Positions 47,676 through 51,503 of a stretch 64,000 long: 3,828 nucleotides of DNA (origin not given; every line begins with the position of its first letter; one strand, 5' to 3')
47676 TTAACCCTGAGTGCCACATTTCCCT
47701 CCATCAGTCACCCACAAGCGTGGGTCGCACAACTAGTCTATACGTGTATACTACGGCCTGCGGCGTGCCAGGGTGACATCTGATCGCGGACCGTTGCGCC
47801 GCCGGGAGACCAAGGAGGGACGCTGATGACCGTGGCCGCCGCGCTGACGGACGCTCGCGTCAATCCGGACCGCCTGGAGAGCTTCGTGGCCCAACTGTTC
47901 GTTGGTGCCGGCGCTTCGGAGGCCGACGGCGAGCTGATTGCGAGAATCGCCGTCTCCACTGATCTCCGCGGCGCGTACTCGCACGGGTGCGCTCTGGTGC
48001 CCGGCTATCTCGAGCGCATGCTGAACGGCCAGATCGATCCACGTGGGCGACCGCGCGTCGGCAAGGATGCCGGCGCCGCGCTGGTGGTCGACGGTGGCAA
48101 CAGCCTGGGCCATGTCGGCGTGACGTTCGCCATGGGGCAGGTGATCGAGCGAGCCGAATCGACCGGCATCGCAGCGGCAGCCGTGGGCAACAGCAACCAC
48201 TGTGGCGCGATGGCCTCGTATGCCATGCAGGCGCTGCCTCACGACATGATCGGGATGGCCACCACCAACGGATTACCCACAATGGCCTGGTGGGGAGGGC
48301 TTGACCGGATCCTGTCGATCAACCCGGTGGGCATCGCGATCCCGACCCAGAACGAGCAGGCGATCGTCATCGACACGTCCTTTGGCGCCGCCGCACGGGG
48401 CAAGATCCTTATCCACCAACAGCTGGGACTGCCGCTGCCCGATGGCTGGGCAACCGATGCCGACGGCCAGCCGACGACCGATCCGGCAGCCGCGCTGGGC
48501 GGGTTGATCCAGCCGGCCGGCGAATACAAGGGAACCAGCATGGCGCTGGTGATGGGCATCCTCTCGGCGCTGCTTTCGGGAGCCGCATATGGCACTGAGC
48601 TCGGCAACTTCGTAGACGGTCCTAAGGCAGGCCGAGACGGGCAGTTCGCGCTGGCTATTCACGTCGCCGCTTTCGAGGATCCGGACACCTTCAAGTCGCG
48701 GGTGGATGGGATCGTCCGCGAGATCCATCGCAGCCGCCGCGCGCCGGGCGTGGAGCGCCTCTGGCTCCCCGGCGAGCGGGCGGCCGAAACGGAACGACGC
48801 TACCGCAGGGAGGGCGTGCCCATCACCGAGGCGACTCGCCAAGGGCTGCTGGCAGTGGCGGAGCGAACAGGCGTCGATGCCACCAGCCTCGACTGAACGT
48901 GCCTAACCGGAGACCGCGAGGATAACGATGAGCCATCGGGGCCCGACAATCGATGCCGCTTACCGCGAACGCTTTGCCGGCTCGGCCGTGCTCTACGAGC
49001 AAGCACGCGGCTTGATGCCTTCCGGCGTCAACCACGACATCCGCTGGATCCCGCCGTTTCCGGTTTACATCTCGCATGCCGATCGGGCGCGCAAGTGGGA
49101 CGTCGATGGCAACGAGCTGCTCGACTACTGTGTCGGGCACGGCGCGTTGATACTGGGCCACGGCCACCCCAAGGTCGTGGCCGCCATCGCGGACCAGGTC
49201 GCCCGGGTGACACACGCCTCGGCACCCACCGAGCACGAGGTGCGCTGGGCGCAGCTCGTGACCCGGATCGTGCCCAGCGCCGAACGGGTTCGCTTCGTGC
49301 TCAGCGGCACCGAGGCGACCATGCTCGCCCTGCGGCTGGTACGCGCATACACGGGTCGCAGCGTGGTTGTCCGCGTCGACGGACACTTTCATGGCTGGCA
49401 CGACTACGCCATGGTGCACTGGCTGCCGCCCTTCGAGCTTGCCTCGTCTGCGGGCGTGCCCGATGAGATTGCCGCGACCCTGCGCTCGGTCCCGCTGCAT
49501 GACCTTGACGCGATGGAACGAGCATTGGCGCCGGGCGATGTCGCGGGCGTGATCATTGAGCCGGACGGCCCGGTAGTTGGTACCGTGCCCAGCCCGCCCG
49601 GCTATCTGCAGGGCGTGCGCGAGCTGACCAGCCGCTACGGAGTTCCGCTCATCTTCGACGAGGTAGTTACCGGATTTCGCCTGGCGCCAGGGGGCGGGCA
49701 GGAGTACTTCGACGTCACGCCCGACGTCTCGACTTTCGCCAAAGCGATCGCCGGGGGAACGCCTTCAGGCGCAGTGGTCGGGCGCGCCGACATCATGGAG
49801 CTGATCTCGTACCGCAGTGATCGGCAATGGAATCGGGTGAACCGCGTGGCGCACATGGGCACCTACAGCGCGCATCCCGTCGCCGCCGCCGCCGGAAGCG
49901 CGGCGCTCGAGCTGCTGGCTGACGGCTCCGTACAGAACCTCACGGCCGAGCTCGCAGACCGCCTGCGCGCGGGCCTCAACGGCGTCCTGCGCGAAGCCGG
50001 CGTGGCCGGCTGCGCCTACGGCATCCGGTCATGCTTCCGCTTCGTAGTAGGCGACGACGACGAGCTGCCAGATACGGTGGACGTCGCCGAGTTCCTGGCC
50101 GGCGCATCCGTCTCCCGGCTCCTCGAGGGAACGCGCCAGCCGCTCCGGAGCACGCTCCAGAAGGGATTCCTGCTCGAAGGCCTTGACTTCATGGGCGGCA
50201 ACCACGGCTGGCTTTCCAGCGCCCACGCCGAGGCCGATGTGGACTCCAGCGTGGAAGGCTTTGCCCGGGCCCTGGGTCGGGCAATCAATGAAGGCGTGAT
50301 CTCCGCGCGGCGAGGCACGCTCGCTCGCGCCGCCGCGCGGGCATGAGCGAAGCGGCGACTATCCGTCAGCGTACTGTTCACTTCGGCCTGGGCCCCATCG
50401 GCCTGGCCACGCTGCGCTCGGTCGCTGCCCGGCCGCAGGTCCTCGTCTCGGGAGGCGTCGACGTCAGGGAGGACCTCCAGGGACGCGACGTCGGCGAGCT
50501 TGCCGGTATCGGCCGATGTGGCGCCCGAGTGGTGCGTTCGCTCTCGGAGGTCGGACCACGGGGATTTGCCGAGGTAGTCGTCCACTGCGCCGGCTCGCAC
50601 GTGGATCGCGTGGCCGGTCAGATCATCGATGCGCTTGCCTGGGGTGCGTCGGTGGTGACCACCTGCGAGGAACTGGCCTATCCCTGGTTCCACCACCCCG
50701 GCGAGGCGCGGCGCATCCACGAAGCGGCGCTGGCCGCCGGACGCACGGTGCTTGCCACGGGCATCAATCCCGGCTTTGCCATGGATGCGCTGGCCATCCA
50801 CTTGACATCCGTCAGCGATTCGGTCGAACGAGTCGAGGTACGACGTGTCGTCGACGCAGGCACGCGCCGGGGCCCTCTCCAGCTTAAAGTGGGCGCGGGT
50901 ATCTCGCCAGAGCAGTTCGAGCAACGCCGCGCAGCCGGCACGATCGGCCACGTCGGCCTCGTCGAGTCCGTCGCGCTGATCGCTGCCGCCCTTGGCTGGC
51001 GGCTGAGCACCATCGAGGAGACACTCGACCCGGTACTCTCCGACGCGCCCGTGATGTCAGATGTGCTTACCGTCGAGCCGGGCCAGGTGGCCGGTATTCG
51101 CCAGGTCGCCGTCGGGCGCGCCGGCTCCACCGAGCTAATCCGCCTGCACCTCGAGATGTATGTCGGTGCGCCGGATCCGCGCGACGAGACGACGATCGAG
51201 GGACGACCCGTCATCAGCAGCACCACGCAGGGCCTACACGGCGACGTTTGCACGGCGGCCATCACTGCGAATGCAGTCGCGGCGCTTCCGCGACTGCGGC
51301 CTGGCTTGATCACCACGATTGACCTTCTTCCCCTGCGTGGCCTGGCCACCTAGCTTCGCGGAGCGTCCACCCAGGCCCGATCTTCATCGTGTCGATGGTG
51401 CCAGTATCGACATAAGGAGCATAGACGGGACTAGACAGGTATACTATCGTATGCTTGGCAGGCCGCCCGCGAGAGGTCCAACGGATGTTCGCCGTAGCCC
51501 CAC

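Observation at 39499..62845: Six related GT-N-TA-N-AC operators tie a locus of more than 24 kb into one HutC-type regulon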

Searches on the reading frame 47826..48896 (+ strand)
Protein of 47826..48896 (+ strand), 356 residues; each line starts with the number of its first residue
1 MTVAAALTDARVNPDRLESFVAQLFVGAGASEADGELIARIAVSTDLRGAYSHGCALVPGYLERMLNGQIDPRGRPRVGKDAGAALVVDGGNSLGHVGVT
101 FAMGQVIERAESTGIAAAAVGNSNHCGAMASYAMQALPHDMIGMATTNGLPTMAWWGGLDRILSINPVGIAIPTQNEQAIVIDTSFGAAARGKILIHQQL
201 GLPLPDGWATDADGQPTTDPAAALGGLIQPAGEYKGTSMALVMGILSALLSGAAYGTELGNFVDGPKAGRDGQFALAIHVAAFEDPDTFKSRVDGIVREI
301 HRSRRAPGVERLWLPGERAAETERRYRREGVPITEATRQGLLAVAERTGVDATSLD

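Call 6: search_protein_families(library=pfam, proteins=[window:47826-48896:+])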
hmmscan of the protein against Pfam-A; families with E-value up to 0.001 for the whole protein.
window:47826-48896:+ (356 aa): 1 family
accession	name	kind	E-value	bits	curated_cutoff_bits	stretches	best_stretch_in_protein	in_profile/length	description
PF02615.19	Ldh_2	-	8.4e-105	351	38.8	1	13-340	2-331/333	Malate/L-lactate dehydrogenase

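Call 9: find_related_loci(query=window:47826-48896:+, collection=genome_contigs, flank=10000)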
Query window:47826-48896:+ (356 aa) in genome_contigs; peptide patterns used: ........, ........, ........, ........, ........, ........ (x = any residue, [..] = any of these).
488 stretches matched a pattern; 32 encode a relative of the query (tblastn E <= 1e-3); 32 distinct loci.
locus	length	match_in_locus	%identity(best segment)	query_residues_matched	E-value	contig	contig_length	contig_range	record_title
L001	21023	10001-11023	71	11-351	2e-156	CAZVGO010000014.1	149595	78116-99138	MAG TPA_asm: uncultured Anaerolineaceae bacterium isolate binchicken_co31_244 genome assembly, contig: k141_689140, whol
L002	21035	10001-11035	57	11-355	5e-129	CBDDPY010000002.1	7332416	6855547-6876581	MAG: Alphaproteobacteria bacterium isolate c8c04a1d-975f-49ae-a333-9dd0332b5757 genome assembly, contig: chromosome_2, w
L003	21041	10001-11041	55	9-355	4e-126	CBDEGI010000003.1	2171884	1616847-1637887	MAG: Bryobacterales bacterium isolate 10a21c94-7eb8-427e-b2a2-b5379825a615 genome assembly, contig: contig_3, whole geno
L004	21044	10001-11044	67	8-355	9e-155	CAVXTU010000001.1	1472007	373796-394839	MAG: uncultured Chloroflexia bacterium isolate MFD05684.bin.2.84 genome assembly, contig: contig_16614, whole genome sho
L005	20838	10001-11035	53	11-355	1e-117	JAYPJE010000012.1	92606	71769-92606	MAG: Gemmatimonadota bacterium isolate 139576_S177_rosella_bins.tsv.066 NODE_121_length_92606_cov_8.928558, whole genome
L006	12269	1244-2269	53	9-350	1e-117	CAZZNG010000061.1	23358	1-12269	MAG TPA_asm: uncultured Litorilinea sp. isolate SRP263527_co1_235 genome assembly, contig: NODE_1759_length_23358_cov_6.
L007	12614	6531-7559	53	11-353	4e-117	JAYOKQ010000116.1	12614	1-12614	MAG: Gemmatimonadota bacterium isolate 139572_S173_metabat_bins_2.tsv.085 NODE_3963_length_12614_cov_8.392388, whole gen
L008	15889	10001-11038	53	5-350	1e-113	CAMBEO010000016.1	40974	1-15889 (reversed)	MAG: Thermoflexus hugenholtzii JAD2 isolate TH-11nov19-82 genome assembly, contig: TH-11nov19-C2115, whole genome shotgu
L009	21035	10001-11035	50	6-350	8e-111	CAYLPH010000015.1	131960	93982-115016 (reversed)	MAG TPA_asm: uncultured Candidatus Solibacter sp. isolate SRP287051_co1_109 genome assembly, contig: NODE_297_length_131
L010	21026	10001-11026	53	9-350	5e-109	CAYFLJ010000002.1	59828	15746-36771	MAG TPA_asm: uncultured Thermoflexus sp. isolate ERP107066_co1_212 genome assembly, contig: NODE_51_length_59828_cov_12.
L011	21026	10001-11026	51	12-350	5e-97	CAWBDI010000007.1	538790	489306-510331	MAG: uncultured Solirubrobacterales bacterium isolate MFD09603.bin.1.409 genome assembly, contig: contig_312, whole geno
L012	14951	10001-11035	53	11-355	6e-117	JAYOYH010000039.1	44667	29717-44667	MAG: Gemmatimonadota bacterium isolate 139562_S163_rosella_bins.tsv.035 NODE_697_length_44667_cov_11.585179, whole genom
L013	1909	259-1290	37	12-356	5e-69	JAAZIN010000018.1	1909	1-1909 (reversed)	MAG: Bacillota bacterium isolate AS20ysBPTH_152 8416_AS20, whole genome shotgun sequence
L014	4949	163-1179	38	17-356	9e-67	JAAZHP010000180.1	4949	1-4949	MAG: Bacillota bacterium isolate AS15tlH2ME_45 72378_AS15, whole genome shotgun sequence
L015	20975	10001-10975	36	12-336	1e-64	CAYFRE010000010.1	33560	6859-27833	MAG TPA_asm: uncultured Syntrophomonadaceae bacterium isolate ERP107106_co2_176 genome assembly, contig: NODE_1012_lengt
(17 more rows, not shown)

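Call 33: search_protein_families(library=ncbifam, proteins=[window:47826-48896:+], max_evalue=0.00001)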
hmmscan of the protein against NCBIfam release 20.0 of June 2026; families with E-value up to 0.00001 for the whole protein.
window:47826-48896:+ (356 aa): 5 families
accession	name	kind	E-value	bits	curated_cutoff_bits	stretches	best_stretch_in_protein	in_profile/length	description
NF040650.1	sulfolac_dhydr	equivalog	3.3e-67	227.1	500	1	12-352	3-337/339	L-sulfolactate dehydrogenase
NF011599.0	PRK15025.1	equivalog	4.8e-52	177.3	356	1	11-339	2-329/349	ureidoglycolate dehydrogenase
NF007504.0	PRK10098.1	equivalog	5.2e-52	176.7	336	1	9-355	4-351/360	malate/lactate/ureidoglycolate dehydrogenase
TIGR03175.1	AllD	equivalog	1e-48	166.2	496.2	1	11-341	2-331/349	ureidoglycolate dehydrogenase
NF009750.0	PRK13260.1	equivalog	2.4e-40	138.6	316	1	12-337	3-325/332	3-dehydro-L-gulonate 2-dehydrogenase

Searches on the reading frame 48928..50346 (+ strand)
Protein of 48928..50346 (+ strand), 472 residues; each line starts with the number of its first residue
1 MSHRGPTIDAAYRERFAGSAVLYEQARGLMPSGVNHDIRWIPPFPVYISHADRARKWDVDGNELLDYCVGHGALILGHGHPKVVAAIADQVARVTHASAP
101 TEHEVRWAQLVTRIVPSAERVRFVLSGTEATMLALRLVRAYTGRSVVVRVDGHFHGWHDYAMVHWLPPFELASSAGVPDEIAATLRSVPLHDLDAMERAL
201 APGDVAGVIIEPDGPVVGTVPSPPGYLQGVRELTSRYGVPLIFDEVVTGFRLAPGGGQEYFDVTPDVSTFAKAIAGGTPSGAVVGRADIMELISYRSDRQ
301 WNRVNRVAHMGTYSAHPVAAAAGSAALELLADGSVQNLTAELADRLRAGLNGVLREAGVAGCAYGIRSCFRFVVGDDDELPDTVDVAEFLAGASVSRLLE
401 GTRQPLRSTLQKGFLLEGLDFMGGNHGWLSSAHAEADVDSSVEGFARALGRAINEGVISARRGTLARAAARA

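Call 6: search_protein_families(library=pfam, proteins=[window:48928-50346:+])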
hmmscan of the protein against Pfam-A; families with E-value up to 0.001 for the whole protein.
window:48928-50346:+ (472 aa): 1 family
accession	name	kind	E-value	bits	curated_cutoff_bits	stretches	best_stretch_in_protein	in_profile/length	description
PF00202.27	Aminotran_3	-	2.3e-55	188.4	30.5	1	43-353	8-329/403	Aminotransferase class-III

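Call 33: search_protein_families(library=ncbifam, proteins=[window:48928-50346:+], max_evalue=0.00001)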
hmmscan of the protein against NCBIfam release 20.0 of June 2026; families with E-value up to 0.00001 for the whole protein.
window:48928-50346:+ (472 aa): 67 families (the best 25 are shown)
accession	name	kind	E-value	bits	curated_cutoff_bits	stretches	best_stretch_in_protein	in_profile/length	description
NF000818.0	PRK00062.1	subfamily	3.3e-94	316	398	1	19-447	6-422/429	glutamate-1-semialdehyde 2,1-aminomutase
TIGR00713.1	hemL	equivalog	3.3e-90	302.8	527.3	1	20-377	3-360/423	glutamate-1-semialdehyde 2,1-aminomutase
NF041362.1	GntE_guanitoxin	equivalog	4.5e-79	266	525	1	17-440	6-424/426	guanitoxin biosynthesis PLP-dependent transaminase GntE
NF009055.0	PRK12389.1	equivalog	6.1e-68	229.4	637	1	18-371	5-359/431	glutamate-1-semialdehyde 2,1-aminomutase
NF004856.0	PRK06209.1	equivalog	1.2e-55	188.8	486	1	14-382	6-370/450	glutamate-1-semialdehyde 2,1-aminomutase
NF005453.0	PRK07046.1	subfamily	6.9e-52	176.5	425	1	11-367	22-380/453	transaminase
NF001864.0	PRK00615.1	equivalog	3.1e-51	174.3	706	1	19-362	7-351/433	glutamate-1-semialdehyde aminotransferase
NF005993.0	PRK08117.1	subfamily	1.1e-45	156.1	574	2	193-356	195-349/433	aspartate aminotransferase family protein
NF004426.0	PRK05769.1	equivalog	7.4e-45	153.5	552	2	196-355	213-360/441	acetyl ornithine aminotransferase family protein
NF002874.0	PRK03244.1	equivalog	1.7e-43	148.9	457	1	46-353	27-322/399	acetylornithine transaminase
NF005692.0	PRK07495.1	equivalog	3.9e-42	144.4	724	1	46-353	24-337/425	4-aminobutyrate--2-oxoglutarate transaminase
NF004718.0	PRK06062.1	subfamily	1.3e-41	142.6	472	2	161-353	176-360/454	hypothetical protein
TIGR00707.1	argD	subfamily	2.1e-40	138.7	410.05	1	44-355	9-311/381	acetylornithine/succinylornithine family transaminase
NF005272.0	PRK06777.1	equivalog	4.7e-39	134.2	725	1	47-353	25-337/421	4-aminobutyrate--2-oxoglutarate transaminase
NF052567.1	OmAmTferAptACaul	equivalog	1.2e-38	133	500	2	202-348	203-347/431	omega-aminotransferase AptA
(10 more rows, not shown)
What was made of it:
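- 47826..51353 (+): Operon of an Ldh_2-family dehydrogenase, a class-III aminotransferase and a protein like 2,4-diaminopentanoate dehydrogenase. Pfam (call 6) and NCBIfam, all below the equivalog cut-offs (call 33).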

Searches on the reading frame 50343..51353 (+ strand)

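Call 6: search_protein_families(library=pfam, proteins=[window:50343-51353:+])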
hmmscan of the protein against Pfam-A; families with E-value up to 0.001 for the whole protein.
window:50343-51353:+ (336 aa): 1 family
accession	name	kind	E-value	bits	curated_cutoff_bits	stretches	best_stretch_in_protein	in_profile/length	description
PF19328.4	DAP_DH_C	-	5.5e-29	101.7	23.3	1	145-328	1-190/206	2,4-diaminopentanoate dehydrogenase C-terminal domain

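Call 33: search_protein_families(library=ncbifam, proteins=[window:50343-51353:+], max_evalue=0.00001)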
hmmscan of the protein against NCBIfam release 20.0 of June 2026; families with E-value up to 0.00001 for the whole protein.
window:50343-51353:+ (336 aa): 1 family
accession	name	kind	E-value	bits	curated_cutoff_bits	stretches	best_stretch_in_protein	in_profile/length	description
NF040740.1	ornith_Ord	equivalog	1.5e-60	205.4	400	1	10-328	2-327/335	2,4-diaminopentanoate dehydrogenase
